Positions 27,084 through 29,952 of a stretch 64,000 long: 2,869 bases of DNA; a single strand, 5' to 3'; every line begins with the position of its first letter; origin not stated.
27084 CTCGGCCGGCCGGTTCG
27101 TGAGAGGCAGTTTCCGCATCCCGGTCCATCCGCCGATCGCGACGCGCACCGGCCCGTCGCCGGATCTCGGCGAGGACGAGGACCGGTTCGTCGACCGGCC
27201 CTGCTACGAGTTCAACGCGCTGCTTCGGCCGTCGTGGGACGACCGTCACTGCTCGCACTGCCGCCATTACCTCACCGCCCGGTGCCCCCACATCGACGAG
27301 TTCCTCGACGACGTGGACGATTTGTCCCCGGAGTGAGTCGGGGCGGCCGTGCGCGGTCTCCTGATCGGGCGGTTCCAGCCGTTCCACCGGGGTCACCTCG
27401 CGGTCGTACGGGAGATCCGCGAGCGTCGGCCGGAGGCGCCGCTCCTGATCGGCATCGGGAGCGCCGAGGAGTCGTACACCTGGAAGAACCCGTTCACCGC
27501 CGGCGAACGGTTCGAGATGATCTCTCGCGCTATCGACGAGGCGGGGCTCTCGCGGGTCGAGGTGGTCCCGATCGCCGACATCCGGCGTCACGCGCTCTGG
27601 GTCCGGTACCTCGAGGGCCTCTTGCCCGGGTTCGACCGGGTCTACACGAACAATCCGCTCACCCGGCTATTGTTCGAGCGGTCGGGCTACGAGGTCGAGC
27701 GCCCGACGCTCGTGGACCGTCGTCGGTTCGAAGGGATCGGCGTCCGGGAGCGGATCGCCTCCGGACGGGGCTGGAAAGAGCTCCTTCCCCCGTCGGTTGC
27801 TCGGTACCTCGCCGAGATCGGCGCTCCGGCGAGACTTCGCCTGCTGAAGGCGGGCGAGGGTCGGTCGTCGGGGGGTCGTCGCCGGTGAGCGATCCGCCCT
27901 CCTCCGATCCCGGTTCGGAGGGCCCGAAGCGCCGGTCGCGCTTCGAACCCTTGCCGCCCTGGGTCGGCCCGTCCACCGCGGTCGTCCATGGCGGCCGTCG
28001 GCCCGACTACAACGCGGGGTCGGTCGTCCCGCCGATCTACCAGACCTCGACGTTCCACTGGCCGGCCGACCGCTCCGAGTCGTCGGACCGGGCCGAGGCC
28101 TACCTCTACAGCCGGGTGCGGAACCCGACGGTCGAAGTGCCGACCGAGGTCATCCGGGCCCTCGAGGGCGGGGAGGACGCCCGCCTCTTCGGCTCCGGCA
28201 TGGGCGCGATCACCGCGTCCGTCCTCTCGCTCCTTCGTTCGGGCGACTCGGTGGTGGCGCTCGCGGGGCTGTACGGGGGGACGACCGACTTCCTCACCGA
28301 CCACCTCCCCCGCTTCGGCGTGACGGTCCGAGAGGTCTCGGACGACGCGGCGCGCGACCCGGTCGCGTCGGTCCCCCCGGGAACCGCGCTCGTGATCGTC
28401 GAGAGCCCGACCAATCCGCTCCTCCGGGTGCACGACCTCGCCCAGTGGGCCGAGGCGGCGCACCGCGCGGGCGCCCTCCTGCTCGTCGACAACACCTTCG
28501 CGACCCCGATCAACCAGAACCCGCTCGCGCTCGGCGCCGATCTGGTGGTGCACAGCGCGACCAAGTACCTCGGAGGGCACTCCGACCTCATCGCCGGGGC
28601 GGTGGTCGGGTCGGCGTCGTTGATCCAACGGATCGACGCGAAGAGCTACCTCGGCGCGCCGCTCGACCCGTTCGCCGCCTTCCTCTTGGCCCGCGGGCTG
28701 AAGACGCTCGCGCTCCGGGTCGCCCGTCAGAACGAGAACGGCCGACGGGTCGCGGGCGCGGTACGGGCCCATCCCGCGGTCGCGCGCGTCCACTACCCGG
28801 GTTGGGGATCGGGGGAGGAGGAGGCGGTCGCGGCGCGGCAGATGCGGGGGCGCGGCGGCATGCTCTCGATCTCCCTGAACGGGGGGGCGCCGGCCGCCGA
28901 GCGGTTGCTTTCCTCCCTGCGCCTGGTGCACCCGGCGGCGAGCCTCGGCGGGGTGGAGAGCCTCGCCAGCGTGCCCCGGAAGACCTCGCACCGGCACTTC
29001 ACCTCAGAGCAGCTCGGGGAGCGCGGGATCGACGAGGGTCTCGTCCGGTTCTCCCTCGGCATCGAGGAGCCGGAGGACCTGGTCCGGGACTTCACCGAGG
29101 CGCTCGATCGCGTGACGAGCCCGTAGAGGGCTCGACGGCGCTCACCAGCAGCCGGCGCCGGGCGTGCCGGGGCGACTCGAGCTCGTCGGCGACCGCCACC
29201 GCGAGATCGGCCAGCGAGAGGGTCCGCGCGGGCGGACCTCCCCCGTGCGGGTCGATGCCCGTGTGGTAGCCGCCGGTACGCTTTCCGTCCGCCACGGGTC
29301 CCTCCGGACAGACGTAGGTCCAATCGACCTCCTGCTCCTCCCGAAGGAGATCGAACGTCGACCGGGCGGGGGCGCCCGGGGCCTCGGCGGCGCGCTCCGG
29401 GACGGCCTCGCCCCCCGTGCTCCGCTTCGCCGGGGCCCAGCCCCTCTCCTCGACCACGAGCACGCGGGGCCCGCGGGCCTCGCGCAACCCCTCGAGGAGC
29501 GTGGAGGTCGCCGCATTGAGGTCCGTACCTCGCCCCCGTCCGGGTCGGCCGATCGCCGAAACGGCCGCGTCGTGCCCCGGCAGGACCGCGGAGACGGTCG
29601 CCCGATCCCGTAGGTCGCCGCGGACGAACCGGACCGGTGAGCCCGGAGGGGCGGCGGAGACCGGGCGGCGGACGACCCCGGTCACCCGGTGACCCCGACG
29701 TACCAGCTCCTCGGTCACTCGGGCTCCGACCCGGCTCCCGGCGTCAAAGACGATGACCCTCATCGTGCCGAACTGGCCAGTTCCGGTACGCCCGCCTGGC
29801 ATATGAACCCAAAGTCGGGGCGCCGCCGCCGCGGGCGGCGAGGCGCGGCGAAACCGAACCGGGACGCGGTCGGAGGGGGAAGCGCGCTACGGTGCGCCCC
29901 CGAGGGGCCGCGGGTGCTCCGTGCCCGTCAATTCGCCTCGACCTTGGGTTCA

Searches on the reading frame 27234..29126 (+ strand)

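Call 3: search_protein_families(library=pfam, proteins=[window:27234-29126:+], max_evalue=0.1)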
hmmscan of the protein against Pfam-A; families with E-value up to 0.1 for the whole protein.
window:27234-29126:+ (630 aa): 5 families
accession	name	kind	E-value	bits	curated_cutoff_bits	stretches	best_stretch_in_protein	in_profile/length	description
PF01053.26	Cys_Met_Meta_PP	-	3.1e-118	395.1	27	1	247-624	1-380/381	Cys/Met metabolism PLP-dependent enzyme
PF00155.27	Aminotran_1_2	-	0.0011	18.7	19.7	1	318-429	70-195/361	Aminotransferase class I and II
PF06838.17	Met_gamma_lyase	-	0.0025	16.9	24.2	1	414-467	192-246/405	Methionine gamma-lyase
PF00266.25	Aminotran_5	-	0.017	14.5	21.5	1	381-447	137-204/371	Aminotransferase class-V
PF03841.19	SelA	-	0.083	12.3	22.8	0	425-470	194-236/367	L-seryl-tRNA selenium transferase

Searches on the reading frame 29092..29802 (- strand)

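Call 3: search_protein_families(library=pfam, proteins=[window:29092-29802:-], max_evalue=0.1)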
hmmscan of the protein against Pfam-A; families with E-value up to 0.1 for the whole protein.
window:29092-29802:- (236 aa): 3 families
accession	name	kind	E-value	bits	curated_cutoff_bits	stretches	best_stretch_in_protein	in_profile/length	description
PF13460.12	NAD_binding_10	-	1e-18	68.3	27.2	1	22-211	3-184/184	NAD(P)H-binding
PF01370.27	Epimerase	-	0.00033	20.6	20.9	1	25-81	10-69/240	NAD dependent epimerase/dehydratase family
PF05368.20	NmrA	-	0.0025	17.9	27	1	14-85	3-78/298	NmrA-like family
